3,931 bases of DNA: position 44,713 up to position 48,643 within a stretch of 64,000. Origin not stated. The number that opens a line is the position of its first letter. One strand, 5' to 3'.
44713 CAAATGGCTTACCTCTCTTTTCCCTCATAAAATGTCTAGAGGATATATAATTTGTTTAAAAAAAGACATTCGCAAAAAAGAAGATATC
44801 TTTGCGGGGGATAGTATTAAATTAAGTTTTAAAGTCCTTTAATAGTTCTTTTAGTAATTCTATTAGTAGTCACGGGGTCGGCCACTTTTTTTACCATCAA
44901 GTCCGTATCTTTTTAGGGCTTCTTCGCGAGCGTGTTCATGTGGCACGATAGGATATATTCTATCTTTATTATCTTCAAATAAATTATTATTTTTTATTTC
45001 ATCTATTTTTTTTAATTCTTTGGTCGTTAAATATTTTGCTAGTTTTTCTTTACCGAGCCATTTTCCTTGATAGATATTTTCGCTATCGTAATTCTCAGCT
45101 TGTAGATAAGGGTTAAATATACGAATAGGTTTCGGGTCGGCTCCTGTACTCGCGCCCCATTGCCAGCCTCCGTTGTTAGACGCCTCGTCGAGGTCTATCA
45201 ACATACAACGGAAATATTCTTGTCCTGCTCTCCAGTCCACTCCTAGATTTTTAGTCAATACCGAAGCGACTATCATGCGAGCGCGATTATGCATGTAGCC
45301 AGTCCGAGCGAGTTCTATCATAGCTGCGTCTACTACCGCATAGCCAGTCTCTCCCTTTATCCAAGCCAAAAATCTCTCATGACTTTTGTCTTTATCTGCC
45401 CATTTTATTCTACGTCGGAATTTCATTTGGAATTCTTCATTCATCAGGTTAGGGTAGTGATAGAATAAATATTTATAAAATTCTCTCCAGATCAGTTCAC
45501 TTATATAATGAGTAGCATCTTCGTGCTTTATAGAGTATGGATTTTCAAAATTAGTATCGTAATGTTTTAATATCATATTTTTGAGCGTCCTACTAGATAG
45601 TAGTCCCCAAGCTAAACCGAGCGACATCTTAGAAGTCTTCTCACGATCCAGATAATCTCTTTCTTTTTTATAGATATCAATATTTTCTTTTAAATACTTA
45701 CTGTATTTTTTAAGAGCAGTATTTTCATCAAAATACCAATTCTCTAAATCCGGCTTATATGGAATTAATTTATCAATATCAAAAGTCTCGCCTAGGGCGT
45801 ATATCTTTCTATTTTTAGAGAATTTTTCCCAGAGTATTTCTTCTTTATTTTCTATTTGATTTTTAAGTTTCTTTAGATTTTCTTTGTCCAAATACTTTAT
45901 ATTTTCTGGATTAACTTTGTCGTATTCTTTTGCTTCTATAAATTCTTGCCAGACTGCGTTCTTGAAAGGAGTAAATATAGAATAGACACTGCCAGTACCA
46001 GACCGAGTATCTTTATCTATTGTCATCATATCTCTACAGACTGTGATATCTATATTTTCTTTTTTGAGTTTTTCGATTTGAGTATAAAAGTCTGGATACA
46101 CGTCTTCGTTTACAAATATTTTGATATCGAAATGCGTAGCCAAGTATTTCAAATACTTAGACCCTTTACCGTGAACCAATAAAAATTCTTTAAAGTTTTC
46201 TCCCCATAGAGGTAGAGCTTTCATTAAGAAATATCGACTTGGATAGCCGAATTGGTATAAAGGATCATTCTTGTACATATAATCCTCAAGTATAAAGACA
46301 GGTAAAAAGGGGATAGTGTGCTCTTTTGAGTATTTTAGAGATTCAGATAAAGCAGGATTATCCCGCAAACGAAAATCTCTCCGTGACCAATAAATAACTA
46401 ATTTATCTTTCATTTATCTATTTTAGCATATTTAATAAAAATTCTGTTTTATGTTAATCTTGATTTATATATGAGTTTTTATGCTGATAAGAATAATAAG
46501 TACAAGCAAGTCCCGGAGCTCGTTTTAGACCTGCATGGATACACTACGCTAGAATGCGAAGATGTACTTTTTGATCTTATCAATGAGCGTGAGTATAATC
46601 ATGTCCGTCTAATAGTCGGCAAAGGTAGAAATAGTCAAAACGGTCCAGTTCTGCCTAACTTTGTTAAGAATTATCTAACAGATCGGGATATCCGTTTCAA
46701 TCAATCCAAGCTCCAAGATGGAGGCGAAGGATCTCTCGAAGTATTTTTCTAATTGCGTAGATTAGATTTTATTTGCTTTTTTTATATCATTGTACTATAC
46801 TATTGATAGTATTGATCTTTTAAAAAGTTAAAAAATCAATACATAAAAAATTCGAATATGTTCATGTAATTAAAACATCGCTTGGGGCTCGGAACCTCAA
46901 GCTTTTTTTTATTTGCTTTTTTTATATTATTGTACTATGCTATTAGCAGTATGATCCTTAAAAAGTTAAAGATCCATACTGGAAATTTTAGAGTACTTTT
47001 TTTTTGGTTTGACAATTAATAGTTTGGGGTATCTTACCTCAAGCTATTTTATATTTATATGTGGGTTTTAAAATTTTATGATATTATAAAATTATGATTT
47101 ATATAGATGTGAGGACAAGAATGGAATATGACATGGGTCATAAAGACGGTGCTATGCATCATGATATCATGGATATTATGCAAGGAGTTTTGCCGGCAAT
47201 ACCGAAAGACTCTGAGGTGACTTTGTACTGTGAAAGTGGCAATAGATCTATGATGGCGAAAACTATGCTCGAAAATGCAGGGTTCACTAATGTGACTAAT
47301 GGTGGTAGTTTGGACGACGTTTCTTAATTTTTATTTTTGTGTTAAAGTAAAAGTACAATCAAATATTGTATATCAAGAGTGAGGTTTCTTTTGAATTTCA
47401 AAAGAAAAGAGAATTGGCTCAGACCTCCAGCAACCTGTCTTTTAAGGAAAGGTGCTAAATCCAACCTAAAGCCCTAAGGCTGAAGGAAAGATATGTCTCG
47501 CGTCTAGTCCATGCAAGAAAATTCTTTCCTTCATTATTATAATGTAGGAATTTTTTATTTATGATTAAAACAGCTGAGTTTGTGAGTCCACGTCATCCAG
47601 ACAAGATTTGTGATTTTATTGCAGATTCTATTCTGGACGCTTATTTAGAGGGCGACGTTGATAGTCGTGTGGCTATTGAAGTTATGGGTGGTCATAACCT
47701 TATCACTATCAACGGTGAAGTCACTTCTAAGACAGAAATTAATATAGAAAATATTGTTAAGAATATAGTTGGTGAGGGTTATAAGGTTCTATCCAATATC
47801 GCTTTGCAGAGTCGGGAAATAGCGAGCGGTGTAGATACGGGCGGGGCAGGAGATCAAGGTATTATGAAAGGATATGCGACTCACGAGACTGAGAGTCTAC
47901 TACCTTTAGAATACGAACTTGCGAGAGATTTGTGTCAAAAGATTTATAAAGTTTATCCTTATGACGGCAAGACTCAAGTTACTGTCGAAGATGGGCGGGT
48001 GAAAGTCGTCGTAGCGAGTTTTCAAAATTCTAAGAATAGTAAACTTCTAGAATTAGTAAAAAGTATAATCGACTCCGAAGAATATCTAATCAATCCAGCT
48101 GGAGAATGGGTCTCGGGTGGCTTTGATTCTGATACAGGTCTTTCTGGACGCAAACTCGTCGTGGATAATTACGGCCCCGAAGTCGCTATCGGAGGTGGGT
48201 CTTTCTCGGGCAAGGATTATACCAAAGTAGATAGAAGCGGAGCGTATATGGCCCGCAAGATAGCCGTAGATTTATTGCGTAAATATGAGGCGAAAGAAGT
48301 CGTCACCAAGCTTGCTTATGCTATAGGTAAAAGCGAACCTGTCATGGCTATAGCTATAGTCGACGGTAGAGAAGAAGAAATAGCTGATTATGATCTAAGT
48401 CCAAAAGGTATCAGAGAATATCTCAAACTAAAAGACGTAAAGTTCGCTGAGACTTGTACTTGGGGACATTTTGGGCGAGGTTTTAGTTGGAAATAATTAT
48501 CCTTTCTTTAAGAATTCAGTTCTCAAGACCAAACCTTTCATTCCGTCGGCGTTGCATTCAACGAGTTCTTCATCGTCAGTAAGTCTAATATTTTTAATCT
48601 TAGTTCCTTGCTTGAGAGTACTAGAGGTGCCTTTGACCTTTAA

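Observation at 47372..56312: Two SAM-I riboswitch plus compact metK modules bracket a ~6.7-kb accessory/defence island rich in SAM-dependent methyltransferases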

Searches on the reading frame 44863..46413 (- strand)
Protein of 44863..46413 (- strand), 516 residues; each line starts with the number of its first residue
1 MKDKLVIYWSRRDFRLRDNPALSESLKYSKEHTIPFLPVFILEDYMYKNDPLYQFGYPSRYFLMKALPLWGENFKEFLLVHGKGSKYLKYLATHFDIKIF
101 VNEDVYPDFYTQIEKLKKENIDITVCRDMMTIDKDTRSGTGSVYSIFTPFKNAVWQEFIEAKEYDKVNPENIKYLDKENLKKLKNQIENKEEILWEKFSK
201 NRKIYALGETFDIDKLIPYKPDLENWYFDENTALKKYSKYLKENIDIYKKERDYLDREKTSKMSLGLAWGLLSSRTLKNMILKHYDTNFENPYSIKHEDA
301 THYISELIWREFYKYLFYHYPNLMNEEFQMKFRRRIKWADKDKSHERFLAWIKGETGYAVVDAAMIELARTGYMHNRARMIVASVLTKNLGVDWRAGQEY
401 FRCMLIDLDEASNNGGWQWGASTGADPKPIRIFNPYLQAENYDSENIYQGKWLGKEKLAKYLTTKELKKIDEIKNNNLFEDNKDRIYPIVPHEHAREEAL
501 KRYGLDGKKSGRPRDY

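Call 7: search_protein_families(library=pfam, proteins=[window:44863-46413:-], max_evalue=0.01)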
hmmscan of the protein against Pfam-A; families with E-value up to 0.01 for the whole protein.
window:44863-46413:- (516 aa): 2 families
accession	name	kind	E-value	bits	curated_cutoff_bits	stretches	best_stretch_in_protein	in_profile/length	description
PF03441.19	FAD_binding_7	-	1.7e-58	197.9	27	1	304-503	2-201/203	FAD binding domain of DNA photolyase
PF00875.24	DNA_photolyase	-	1.8e-13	51.2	26.6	1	6-160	1-158/164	DNA photolyase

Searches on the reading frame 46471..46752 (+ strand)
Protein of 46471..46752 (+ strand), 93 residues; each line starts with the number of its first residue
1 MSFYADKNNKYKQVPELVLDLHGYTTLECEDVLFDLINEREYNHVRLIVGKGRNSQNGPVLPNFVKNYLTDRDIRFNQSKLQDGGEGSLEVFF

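Call 7: search_protein_families(library=pfam, proteins=[window:46471-46752:+], max_evalue=0.01)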
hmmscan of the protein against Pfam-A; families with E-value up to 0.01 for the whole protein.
window:46471-46752:+ (93 aa): 1 family
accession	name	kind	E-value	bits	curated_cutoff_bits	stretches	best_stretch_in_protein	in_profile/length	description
PF01713.27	Smr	-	9.5e-10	38.9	25.7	1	19-91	1-74/77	Smr domain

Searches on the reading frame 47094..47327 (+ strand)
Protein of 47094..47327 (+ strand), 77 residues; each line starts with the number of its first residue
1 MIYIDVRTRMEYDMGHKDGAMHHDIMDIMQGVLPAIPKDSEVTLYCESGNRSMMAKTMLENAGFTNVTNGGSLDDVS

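Call 7: search_protein_families(library=pfam, proteins=[window:47094-47327:+], max_evalue=0.01)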
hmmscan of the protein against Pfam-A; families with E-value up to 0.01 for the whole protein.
window:47094-47327:+ (77 aa): 1 family
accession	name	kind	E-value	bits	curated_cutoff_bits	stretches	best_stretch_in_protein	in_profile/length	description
PF00581.25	Rhodanese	-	1.8e-10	41.6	22.2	1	4-68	17-90/102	Rhodanese-like domain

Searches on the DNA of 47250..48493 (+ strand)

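Call 3: search_rna_families(source=window, start=47250, end=47650, threshold=evalue, max_evalue=10, show_alignments=3)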
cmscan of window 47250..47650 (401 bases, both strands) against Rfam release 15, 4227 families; matches with E-value up to 10: 9.
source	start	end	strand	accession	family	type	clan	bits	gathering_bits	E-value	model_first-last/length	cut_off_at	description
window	47367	47497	+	RF00162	SAM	Cis-reg; riboswitch;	CL00012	36.7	44.4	7.9e-07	1-108/108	no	SAM riboswitch aptamer (S box leader)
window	47347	47445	+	RF00356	snoR32_R81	Gene; snRNA; snoRNA; CD-box;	-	17.9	45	10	1-98/98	no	Small nucleolar RNA R32/R81/Z41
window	47382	47410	+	RF03956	mir-737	Gene; miRNA;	-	17.7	60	4.2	1-63/63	no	mir-737 microRNA precursor family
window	47314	47435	+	RF00422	SCARNA24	Gene; snRNA; snoRNA; scaRNA;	CL00018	17.5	70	3.1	1-130/130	no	Small Cajal body specific RNA 24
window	47385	47407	+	RF03904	MIR7991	Gene; miRNA;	-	16.4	58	1.3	13-35/47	no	MIR7991 microRNA precursor family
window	47475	47555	+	RF04315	manA-II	Cis-reg;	-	13.8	100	8.8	1-147/147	no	manA_II ncRNA motif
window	47321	47364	-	RF02060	STnc410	Gene; sRNA;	-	11.7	50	4.5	1-158/158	no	Enterobacterial sRNA STnc410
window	47294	47354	+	RF02143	HYMAI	Gene; lncRNA;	-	11.7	80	4.6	185-241/241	no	Hydatidiform mole associated and imprinted conserved region 1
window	47270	47394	+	RF01295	SCARNA7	Gene; snRNA; snoRNA; scaRNA;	-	7.9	65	7.2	1-330/330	no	Small Cajal body-specific RNA 7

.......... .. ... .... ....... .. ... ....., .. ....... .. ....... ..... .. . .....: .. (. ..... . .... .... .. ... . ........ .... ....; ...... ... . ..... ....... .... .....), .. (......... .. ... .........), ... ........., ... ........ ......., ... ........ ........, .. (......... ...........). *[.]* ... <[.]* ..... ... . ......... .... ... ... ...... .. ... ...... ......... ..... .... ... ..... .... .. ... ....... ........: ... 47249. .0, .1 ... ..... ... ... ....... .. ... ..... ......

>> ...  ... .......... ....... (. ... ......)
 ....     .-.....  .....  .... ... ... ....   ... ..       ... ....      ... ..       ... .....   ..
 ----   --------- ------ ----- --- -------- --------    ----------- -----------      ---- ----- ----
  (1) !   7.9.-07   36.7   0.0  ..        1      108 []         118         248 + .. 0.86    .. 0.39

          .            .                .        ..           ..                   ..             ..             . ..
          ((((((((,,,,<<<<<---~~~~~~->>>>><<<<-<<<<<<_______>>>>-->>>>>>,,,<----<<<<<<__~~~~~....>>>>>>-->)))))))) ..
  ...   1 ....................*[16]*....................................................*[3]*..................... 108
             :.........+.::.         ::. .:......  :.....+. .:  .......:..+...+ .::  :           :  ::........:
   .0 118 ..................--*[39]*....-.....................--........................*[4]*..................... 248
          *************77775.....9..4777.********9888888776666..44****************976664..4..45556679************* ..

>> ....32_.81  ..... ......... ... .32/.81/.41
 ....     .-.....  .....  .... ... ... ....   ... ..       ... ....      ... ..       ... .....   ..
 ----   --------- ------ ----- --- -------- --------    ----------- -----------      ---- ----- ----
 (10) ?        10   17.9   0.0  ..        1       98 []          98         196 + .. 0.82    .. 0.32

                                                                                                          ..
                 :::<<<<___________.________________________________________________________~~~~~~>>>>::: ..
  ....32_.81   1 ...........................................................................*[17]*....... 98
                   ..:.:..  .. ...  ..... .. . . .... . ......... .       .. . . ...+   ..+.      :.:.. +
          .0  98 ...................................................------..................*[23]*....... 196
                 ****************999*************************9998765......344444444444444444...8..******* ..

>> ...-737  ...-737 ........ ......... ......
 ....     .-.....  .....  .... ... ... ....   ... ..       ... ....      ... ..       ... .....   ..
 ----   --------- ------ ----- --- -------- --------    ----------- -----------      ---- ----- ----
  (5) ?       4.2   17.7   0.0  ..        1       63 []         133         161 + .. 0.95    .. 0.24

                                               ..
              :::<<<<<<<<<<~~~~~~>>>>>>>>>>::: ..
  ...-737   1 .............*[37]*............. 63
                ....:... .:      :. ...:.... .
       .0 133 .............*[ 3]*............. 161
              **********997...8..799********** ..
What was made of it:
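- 47367..47497 (+): SAM-I-derived aptamer 1, with the P2 K-turn replaced by a hairpin (insert 47385-47407). RF00162 at 36.7 bits, below the gathering score of 44.4 (call 3).
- On SAM-I riboswitch (RF00162) - leader 1: Found only with the permissive local search, E = 8e-7 (call 3).
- Checked: It is found only in a permissive local search (E = 8e-7, call 3).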

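Call 62: search_rna_families(sources=[L003, L006, L009, L012, L013, L015, L017, L019, L022, L037, L040, L041, L043, L045, L051, L053, L067, L077, L087, L171], threshold=gathering)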
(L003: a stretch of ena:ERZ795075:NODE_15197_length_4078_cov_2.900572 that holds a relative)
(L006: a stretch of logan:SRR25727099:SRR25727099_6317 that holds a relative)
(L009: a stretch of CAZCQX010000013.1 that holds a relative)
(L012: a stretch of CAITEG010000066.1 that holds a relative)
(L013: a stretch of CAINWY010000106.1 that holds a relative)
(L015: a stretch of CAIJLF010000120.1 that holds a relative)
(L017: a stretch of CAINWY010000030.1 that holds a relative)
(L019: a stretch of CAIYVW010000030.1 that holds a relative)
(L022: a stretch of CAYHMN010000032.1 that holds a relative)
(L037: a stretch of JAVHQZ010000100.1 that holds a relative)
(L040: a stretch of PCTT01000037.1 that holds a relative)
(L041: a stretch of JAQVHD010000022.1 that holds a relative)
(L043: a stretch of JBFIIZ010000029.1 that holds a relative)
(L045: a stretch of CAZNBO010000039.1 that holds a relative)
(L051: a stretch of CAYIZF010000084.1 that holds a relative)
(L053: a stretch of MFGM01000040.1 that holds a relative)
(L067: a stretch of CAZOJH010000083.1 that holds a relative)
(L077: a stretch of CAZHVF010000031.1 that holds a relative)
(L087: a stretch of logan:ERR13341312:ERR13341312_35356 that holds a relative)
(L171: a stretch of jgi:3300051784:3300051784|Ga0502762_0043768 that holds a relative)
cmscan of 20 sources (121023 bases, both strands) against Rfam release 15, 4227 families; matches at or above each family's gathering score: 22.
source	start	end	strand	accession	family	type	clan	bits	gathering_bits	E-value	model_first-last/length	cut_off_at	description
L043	863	965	+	RF00162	SAM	Cis-reg; riboswitch;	CL00012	77.2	44.4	3.9e-16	1-108/108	no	SAM riboswitch aptamer (S box leader)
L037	5407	5505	+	RF00162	SAM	Cis-reg; riboswitch;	CL00012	68.2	44.4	1.6e-13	1-108/108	no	SAM riboswitch aptamer (S box leader)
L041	2222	2333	+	RF00162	SAM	Cis-reg; riboswitch;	CL00012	66.3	44.4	5.9e-13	1-108/108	no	SAM riboswitch aptamer (S box leader)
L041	58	129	+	RF00005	tRNA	Gene; tRNA;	CL00001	63.6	29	3.4e-11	1-71/71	no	tRNA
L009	3491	3562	+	RF00005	tRNA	Gene; tRNA;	CL00001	61.9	29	1e-10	1-71/71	no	tRNA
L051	207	312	+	RF00162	SAM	Cis-reg; riboswitch;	CL00012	61.5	44.4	1.4e-11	1-108/108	no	SAM riboswitch aptamer (S box leader)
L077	5924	5996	+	RF00005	tRNA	Gene; tRNA;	CL00001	60.7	29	2.2e-10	1-71/71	no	tRNA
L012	587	704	+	RF00162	SAM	Cis-reg; riboswitch;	CL00012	60.3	44.4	3.2e-11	1-108/108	no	SAM riboswitch aptamer (S box leader)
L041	6683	6754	+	RF00005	tRNA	Gene; tRNA;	CL00001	60.2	29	2.9e-10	1-71/71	no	tRNA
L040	547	645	+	RF00162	SAM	Cis-reg; riboswitch;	CL00012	58.4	44.4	1.2e-10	1-108/108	no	SAM riboswitch aptamer (S box leader)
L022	1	70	+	RF00005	tRNA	Gene; tRNA;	CL00001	57.9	29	1.3e-09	4-71/71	5'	tRNA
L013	1420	1531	+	RF00162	SAM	Cis-reg; riboswitch;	CL00012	56.5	44.4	4.1e-10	1-108/108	no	SAM riboswitch aptamer (S box leader)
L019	3772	3884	+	RF00162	SAM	Cis-reg; riboswitch;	CL00012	55.3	44.4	9.1e-10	1-108/108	no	SAM riboswitch aptamer (S box leader)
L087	3733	3849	+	RF00162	SAM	Cis-reg; riboswitch;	CL00012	55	44.4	1.1e-09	1-108/108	no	SAM riboswitch aptamer (S box leader)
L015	2163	2275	+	RF00162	SAM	Cis-reg; riboswitch;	CL00012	54.4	44.4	1.7e-09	1-108/108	no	SAM riboswitch aptamer (S box leader)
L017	691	802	+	RF00162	SAM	Cis-reg; riboswitch;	CL00012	53.4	44.4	3.3e-09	1-108/108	no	SAM riboswitch aptamer (S box leader)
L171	1669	1779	+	RF00162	SAM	Cis-reg; riboswitch;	CL00012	50.6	44.4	2.1e-08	1-108/108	no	SAM riboswitch aptamer (S box leader)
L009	6138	6254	+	RF00162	SAM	Cis-reg; riboswitch;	CL00012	48.9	44.4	6.9e-08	1-108/108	no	SAM riboswitch aptamer (S box leader)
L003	2526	2650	+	RF00162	SAM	Cis-reg; riboswitch;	CL00012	46.3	44.4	3.7e-07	1-108/108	no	SAM riboswitch aptamer (S box leader)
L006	466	590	+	RF00162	SAM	Cis-reg; riboswitch;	CL00012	45.8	44.4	5.2e-07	1-108/108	no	SAM riboswitch aptamer (S box leader)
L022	4189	4306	+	RF00162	SAM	Cis-reg; riboswitch;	CL00012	44.9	44.4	9.7e-07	1-108/108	no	SAM riboswitch aptamer (S box leader)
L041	1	52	+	RF00005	tRNA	Gene; tRNA;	CL00001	33.5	29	0.0068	20-71/71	5'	tRNA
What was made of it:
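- Riboswitch-metK is the clade norm, 16 of 20 loci: call 62.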
